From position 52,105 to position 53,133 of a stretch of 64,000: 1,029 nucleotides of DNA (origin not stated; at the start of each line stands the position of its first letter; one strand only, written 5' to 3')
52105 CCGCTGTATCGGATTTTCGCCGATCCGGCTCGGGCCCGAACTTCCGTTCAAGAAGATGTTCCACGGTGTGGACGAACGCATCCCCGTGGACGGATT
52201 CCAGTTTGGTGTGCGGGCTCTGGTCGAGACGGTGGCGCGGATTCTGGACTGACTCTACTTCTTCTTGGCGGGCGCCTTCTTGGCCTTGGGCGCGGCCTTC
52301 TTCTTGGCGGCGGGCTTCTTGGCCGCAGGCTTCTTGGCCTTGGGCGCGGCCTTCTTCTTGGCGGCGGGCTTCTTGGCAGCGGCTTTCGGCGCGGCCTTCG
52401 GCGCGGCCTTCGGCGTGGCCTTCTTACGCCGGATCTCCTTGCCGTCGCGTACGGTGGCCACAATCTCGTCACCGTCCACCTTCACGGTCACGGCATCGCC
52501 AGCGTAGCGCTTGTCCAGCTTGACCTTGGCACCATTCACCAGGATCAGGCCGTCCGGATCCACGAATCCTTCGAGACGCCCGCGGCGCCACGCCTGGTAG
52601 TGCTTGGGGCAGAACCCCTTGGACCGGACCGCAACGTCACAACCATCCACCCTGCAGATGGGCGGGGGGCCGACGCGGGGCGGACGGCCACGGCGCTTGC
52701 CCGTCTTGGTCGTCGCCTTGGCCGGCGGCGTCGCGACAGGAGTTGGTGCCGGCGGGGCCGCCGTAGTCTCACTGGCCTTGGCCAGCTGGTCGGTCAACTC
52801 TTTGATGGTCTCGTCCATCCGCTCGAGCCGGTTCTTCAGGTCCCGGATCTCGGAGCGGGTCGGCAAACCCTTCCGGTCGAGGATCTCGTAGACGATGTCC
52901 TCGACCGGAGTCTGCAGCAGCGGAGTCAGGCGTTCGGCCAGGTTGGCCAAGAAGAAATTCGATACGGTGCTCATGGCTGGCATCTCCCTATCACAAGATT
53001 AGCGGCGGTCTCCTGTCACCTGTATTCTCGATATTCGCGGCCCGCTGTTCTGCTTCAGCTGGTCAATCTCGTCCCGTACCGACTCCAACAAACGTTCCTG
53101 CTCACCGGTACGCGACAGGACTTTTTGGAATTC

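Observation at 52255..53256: PhaF/PhaI-like phasin pair in which the PhaF-like member carries an inserted Zn-ribbon and β domain before its histone-H1-like tail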

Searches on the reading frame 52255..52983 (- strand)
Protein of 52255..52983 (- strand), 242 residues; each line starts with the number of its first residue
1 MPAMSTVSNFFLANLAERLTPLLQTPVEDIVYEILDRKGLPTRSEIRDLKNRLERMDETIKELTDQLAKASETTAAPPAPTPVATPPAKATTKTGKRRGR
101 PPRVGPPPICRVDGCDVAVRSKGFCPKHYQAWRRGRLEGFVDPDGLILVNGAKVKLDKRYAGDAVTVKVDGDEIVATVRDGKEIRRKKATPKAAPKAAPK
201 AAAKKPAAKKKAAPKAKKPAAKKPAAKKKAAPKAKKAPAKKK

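Call 3: search_protein_families(library=pfam, proteins=[window:52255-52983:-], max_evalue=10)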
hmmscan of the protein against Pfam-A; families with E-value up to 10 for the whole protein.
window:52255-52983:- (242 aa): 11 families
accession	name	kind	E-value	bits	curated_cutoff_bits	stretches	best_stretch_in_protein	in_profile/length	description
PF20042.4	DUF6444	-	0.0094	17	27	1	45-98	17-73/85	Family of unknown function (DUF6444)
PF05597.16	Phasin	-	0.025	15.1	28.8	1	23-64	84-125/126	Poly(hydroxyalcanoate) granule associated protein (phasin)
PF24906.1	Zf_WRKY19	-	0.047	14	27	1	110-127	4-21/24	WRKY19 zinc finger domain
PF24627.1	PUMA_CC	-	0.055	13.9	30.1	1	41-71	12-42/74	PUMA coiled-coil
PF10152.14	CCDC53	-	0.12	13.3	24.6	1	189-231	63-107/147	Subunit CCDC53 of WASH complex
PF09712.15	PHA_synth_III_E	-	0.13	12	25.7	1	29-61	276-308/311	Poly(R)-hydroxyalkanoic acid synthase subunit (PHA_synth_III_E)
PF08988.15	T3SS_needle_E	-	0.18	12.5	22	0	121-134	35-48/67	Type III secretion system, cytoplasmic E component of needle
PF10779.14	XhlA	-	0.19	12.3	34.7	1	45-73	19-47/67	Haemolysin XhlA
PF11488.14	Lge1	-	0.2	12.3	25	1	32-69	4-41/71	Transcriptional regulatory protein LGE1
PF24252.1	CdrL_M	-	0.43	11.3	27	1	54-79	16-41/77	CdrL-like, middle region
PF13352.11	DUF4100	-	0.66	10.5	27.9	1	42-113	81-148/232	Protein of unknown function (DUF4100)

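Call 4: search_protein_families(library=ncbifam, proteins=[window:52255-52983:-], max_evalue=10)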
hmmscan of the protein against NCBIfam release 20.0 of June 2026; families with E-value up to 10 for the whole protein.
window:52255-52983:- (242 aa): 12 families
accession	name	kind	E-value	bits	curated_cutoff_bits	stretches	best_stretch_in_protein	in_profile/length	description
NF011492.0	PRK14900.1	equivalog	6.1e-06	24.4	1783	1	176-241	951-1019/1044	valine--tRNA ligase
TIGR01834.1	PHA_synth_III_E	subfamily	0.00058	19.5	154.95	1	27-71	276-320/324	class III poly(R)-hydroxyalkanoic acid synthase subunit PhaE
TIGR01837.1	PHA_granule_1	subfamily_domain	0.0085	16.2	94.7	1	23-65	75-117/118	poly(hydroxyalkanoate) granule-associated protein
TIGR03545.1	TIGR03545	subfamily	0.024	13.2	173.35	1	24-73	145-193/556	TIGR03545 family protein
TIGR03362.1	VI_chp_7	equivalog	0.062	12.3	230.1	1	29-96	137-204/476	type VI secretion system protein TssA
NF046106.1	ResusProRpf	equivalog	0.07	12.7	180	1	167-234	128-195/258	resuscitation-promoting factor Rpf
NF040486.1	SrfA_fam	subfamily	0.16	11.4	150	1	56-237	155-310/438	SrfA family protein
NF038218.1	IcmG_DotF_IVB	equivalog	0.19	11.4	200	1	43-72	137-180/266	type IVB secretion system protein IcmG/DotF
NF033885.1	conj_TraP_IncI1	equivalog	0.6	9.8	135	1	42-93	105-156/217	conjugal transfer protein TraP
NF011513.0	PRK14952.1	equivalog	2.2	7.1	737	1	181-239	378-435/596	DNA polymerase III subunits gamma/tau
NF004309.0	PRK05704.1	equivalog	4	6.7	449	1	161-234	61-132/408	2-oxoglutarate dehydrogenase complex dihydrolipoyllysine-residue succinyltransferase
NF003377.0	PRK04452.1-3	subfamily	4.7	6.1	527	1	180-236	342-394/432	acetyl-CoA decarbonylase/synthase complex subunit delta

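Call 5: find_homologous_proteins(query=window:52255-52983:-)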
Query window:52255-52983:- (242 aa): 13 proteins with E <= 0.001 among 8000 candidates.
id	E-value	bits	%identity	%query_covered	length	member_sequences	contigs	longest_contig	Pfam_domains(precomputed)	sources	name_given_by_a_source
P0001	1.6e-80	288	76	73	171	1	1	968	-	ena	-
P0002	2.4e-68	248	50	43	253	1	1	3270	-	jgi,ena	jgi:hypothetical protein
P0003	5.0e-68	247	-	-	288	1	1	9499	-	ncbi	-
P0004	8.7e-68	246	61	75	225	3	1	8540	-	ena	-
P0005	1.0e-67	246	59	76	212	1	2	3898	-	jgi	-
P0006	2.6e-66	242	62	32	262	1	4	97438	-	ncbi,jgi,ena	-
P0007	4.7e-66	241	59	76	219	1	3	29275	-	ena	-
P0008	8.4e-66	240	46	96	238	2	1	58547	PF07382.17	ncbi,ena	-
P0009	2.1e-65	239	58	77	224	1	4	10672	-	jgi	-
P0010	2.4e-63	232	88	29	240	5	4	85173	-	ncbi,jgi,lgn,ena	jgi:hypothetical protein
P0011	5.0e-43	165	38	84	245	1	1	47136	-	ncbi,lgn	-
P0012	1.3e-28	118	54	25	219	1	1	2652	-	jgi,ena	-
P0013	3.1e-4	38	17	10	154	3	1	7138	-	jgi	jgi:topoisomerase IA-like protein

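Call 8: find_encoding_contigs(protein=P0006, flank=8000, max_places=3)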
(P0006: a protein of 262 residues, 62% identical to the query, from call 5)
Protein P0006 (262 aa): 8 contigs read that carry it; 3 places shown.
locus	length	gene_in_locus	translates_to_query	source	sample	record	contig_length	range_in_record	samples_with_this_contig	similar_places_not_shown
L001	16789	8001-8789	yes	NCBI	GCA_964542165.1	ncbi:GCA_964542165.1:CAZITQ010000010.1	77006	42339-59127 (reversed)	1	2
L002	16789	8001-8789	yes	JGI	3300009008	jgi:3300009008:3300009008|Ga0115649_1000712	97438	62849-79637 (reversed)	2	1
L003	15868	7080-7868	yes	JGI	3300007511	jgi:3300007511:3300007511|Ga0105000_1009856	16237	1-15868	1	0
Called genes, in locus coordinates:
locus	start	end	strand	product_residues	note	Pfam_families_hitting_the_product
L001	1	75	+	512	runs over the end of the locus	PF02511:Thy1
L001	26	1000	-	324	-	PF00089:Trypsin, PF13365:Trypsin_2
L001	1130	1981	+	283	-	PF00392:GntR, PF07840:FadR_C, PF07729:FCD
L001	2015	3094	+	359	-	PF03372:Exo_endo_phos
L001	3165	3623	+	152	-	-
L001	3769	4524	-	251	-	PF00106:adh_short, PF08659:KR, PF13561:adh_short_C2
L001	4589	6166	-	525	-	PF04280:Tim44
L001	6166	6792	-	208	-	PF04536:TPM_phosphatase (weak)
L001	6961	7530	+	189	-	-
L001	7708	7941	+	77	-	-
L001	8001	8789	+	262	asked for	-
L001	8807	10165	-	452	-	PF04389:Peptidase_M28 (weak), PF01546:Peptidase_M20, PF07687:M20_dimer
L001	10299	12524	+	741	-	PF13646:HEAT_2 (faint)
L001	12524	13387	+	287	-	-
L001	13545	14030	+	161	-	PF26450:DUF8129 (weak)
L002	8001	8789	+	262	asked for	-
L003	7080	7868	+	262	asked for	-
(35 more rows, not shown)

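Call 9: find_encoding_contigs(protein=P0010, flank=8000, max_places=3)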
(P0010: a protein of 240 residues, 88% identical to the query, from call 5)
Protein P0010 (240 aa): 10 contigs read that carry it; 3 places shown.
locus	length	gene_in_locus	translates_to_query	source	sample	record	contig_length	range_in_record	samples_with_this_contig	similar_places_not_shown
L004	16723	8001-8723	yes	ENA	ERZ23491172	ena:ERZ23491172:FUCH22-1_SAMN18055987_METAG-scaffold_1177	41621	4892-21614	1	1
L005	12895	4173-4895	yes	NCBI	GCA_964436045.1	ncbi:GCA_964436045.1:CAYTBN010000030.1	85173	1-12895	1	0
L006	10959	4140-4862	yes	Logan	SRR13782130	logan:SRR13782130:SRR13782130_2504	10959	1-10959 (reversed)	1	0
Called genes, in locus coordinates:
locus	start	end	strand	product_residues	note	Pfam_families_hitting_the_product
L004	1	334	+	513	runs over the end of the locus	PF02511:Thy1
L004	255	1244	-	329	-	PF00089:Trypsin, PF13365:Trypsin_2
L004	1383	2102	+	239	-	PF00392:GntR, PF07840:FadR_C, PF07729:FCD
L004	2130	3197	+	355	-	PF03372:Exo_endo_phos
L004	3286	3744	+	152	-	-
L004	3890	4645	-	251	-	PF00106:adh_short, PF08659:KR, PF13561:adh_short_C2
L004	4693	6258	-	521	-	PF04280:Tim44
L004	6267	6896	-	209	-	PF04536:TPM_phosphatase (faint)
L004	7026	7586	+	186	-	-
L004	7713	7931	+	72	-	-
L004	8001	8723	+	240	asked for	-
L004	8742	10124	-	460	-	PF04389:Peptidase_M28 (weak), PF01546:Peptidase_M20, PF07687:M20_dimer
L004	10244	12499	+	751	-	PF13646:HEAT_2 (weak)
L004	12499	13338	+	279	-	-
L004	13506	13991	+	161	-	PF26450:DUF8129 (weak)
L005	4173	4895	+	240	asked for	-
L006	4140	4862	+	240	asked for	-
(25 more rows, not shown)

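Call 11: find_related_loci(query=A1, collection=genome_contigs, flank=6000)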
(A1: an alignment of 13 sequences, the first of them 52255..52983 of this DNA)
Query A1 (242 aa) in genome_contigs; peptide patterns used: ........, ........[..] (x = any residue, [..] = any of these).
68 stretches matched a pattern; 20 encode a relative of the query (tblastn E <= 1e-3); 20 distinct loci.
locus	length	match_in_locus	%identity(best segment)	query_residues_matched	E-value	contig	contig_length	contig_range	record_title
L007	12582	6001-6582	57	4-184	7e-65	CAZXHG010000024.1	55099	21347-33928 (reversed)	MAG TPA_asm: uncultured Rickettsiales bacterium isolate binchicken_co147_14 genome assembly, contig: NODE_1941_length_55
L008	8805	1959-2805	43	4-187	4e-44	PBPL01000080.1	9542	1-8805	MAG: Deltaproteobacteria bacterium isolate RS363 TaraRedSea_contig_113298, whole genome shotgun sequence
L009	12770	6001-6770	39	4-187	6e-39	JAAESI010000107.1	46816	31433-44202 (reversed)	MAG: Proteobacteria bacterium isolate Ust_8 UstG_CONTIG935886, whole genome shotgun sequence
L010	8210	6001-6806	42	3-175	1e-38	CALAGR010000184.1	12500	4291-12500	MAG TPA_asm: uncultured proteobacterium isolate ERR2206756_bin.78_CONCOCT_v1.1_MAG genome assembly, contig: ERZ887841.26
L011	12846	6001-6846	36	2-187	6e-38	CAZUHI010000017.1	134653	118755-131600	MAG TPA_asm: uncultured Rickettsiales bacterium isolate binchicken_co46_645 genome assembly, contig: NODE_150_length_134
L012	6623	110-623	84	4-79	1e-37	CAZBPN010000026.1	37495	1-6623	MAG TPA_asm: uncultured Rickettsiales bacterium isolate binchicken_co141_42 genome assembly, contig: NODE_4877_length_37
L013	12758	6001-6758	39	4-187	1e-37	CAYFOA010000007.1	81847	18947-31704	MAG TPA_asm: uncultured Rickettsiales bacterium isolate ERP019367_co1_6 genome assembly, contig: NODE_376_length_81847_c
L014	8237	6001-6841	38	2-187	4e-37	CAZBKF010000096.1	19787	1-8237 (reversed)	MAG TPA_asm: uncultured Rickettsiales bacterium isolate binchicken_co141_65 genome assembly, contig: NODE_11953_length_1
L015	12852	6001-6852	37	2-187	4e-37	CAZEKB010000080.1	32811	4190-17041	MAG TPA_asm: uncultured Rickettsiales bacterium isolate binchicken_co141_512 genome assembly, contig: NODE_5985_length_3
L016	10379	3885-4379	88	4-102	5e-37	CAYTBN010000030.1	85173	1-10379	MAG TPA_asm: uncultured Rickettsiales bacterium isolate SRP308112_co1_98 genome assembly, contig: NODE_187_length_85173_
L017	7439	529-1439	35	3-187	1e-36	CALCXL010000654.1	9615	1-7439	MAG TPA_asm: uncultured proteobacterium isolate ERR2206771_bin.20_CONCOCT_v1.1_MAG genome assembly, contig: ERZ888641.64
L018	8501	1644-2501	40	4-175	8e-36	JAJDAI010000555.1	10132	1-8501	MAG: Deltaproteobacteria bacterium isolate OFTM289 OFTM289_554, whole genome shotgun sequence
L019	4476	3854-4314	84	3-87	6e-35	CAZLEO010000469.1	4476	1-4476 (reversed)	MAG TPA_asm: uncultured Rickettsiales bacterium isolate SRP077602_co5_403 genome assembly, contig: NODE_69565_length_447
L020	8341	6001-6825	38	3-187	5e-33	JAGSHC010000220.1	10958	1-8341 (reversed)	MAG: Deltaproteobacteria bacterium isolate GY13CH_bin.27 k141_210017_length_10958_cov_9.0000, whole genome shotgun seque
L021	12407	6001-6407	71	3-157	1e-28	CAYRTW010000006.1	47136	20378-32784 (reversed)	MAG TPA_asm: uncultured Rickettsiales bacterium isolate SRP173033_co1_25 genome assembly, contig: NODE_998_length_47136_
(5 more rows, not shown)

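Call 23: search_solved_structures(query=A1, max_evalue=10, show_alignments=3)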
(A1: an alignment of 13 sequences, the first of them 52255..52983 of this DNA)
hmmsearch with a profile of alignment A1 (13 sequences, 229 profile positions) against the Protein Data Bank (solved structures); distinct sequences matched with E-value up to 10: 20.
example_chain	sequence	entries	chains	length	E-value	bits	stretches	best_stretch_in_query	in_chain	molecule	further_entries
2m70_A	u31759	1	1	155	0.071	16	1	40-88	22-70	Poly(A)-binding protein 1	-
6z26_A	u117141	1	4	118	0.12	15.2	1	15-76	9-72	Spindle assembly abnormal protein 6 homolog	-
1wpa_A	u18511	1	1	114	0.19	14.6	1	42-105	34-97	Occludin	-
7sua_A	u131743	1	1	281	0.26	14.2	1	38-105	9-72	DUF4175 domain-containing protein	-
7vf2_C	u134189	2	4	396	0.27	14.1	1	46-103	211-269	Pre-mRNA-splicing regulator WTAP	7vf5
6lpi_E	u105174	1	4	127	0.29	14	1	48-99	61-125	Acetolactate synthase isozyme 1 small subunit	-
5wp3_B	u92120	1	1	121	0.37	13.7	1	47-71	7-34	EB22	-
7o92_A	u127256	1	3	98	0.53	13.2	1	42-92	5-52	hypothetical protein UY81_C0065G0003 residues 18-54 from Candidatus Giovannonibacteria bac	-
2waq_B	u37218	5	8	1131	0.54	13.1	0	138-183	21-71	DNA-DIRECTED RNA POLYMERASE RPO2 SUBUNIT | DNA-DIRECTED RNA POLYMERASE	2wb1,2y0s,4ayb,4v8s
7f6j_C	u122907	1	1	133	0.55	13.1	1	35-89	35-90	PDZ domain-containing protein 8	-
2pmz_B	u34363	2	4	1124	0.84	12.5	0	138-183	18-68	DNA-directed RNA polymerase subunit B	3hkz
8x9y_Z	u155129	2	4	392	0.88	12.4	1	57-104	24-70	Tri1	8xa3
3pp5_A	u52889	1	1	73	1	12.3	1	28-68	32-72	Brk1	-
1uix_A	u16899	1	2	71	1.3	11.9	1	41-84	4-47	Rho-associated kinase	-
12ad_A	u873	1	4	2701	1.8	11.4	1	40-77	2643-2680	Inositol 1,4,5-trisphosphate-gated calcium channel ITPR2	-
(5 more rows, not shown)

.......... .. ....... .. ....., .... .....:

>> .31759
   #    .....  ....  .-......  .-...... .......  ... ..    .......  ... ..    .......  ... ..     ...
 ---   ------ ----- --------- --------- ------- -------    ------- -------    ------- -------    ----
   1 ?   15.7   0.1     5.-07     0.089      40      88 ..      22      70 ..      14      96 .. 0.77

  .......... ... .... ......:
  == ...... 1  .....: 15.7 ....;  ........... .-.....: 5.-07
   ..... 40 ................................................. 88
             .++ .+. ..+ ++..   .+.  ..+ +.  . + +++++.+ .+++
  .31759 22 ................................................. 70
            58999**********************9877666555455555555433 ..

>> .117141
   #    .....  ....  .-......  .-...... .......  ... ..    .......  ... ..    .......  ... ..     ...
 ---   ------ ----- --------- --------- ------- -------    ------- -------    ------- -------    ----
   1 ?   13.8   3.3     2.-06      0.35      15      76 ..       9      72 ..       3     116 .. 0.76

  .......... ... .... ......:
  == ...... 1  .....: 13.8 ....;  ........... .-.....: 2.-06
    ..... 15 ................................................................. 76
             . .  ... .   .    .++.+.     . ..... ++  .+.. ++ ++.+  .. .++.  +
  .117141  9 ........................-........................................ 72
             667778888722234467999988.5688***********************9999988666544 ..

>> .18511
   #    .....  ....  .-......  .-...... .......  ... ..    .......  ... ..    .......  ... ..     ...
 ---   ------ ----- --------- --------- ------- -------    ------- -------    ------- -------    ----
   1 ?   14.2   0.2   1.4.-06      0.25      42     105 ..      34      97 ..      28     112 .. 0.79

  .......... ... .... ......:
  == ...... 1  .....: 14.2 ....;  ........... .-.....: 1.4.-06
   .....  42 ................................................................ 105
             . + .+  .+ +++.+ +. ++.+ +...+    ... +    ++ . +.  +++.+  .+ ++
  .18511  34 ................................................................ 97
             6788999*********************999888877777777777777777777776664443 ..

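Call 33: predict_structure(alignment_id=A1)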
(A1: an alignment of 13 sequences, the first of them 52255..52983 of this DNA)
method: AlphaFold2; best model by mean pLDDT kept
length: 242 residues; sequences in the alignment: 13
mean_pLDDT: 66.5   pTM: 0.34
mean pLDDT of the five models: 66.5, 64.9, 64.4, 63.3, 62.5
residues with pLDDT >= 90: 19; 70-90: 96; 50-70: 59; < 50: 68
segments of 3 or more residues with pLDDT < 50: 76-85, 87-94, 190-213, 215-227, 229-237
pLDDT, mean of each block of 10 residues (from residue 1): 62 70 64 74 84 94 90 56 41 53 74 83 84 86 84 81 75 65 59 42 42 45 46 48 47
secondary structure, 60 per line:
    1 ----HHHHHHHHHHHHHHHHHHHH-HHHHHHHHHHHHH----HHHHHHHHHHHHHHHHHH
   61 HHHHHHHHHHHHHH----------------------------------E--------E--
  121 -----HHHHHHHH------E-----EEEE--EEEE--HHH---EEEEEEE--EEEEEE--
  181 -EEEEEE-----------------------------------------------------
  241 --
elements in order: H5-24 H26-38 H43-74 H126-133 E146-149 E152-155 E164-170 E173-178 E182-187

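Call 34: list_cluster_members(proteins=[P0088, P0089, P0097, P0084, P0082, P0087, P0095, P0086, P0063, window:52255-52983:-])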
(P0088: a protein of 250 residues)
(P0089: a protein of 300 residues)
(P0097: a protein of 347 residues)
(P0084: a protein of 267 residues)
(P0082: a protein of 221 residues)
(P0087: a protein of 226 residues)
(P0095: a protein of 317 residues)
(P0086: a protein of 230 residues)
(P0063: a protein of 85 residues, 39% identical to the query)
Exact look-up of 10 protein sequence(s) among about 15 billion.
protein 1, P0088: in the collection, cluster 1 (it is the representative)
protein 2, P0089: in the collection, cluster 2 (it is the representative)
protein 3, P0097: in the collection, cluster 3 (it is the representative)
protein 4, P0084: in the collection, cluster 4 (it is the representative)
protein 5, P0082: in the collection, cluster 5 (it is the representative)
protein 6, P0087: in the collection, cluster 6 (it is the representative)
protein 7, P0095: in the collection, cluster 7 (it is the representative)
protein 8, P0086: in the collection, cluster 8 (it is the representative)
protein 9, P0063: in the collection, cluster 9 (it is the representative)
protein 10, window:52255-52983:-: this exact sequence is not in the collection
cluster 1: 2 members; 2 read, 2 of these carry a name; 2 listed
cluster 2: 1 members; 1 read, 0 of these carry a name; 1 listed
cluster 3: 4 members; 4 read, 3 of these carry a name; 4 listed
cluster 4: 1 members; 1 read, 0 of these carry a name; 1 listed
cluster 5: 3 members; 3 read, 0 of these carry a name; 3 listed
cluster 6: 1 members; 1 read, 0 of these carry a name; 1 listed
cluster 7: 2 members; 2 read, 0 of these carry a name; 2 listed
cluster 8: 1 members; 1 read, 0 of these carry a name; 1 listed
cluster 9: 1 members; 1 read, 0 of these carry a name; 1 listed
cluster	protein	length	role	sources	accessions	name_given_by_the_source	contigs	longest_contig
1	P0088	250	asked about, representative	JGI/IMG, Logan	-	chromosome segregation ATPase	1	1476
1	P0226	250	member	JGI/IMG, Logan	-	chromosome segregation ATPase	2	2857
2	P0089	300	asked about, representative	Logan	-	-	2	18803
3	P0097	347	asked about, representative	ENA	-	-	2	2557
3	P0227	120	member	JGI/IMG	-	hypothetical protein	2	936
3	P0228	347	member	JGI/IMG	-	uncharacterized protein YoxC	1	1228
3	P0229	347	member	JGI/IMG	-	hypothetical protein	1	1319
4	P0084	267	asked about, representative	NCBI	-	-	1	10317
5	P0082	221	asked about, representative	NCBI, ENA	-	-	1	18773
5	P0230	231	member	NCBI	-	-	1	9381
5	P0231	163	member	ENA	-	-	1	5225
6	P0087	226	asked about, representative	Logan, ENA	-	-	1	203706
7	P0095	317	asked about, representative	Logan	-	-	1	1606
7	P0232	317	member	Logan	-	-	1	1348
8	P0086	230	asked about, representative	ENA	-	-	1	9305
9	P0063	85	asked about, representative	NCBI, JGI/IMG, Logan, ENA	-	-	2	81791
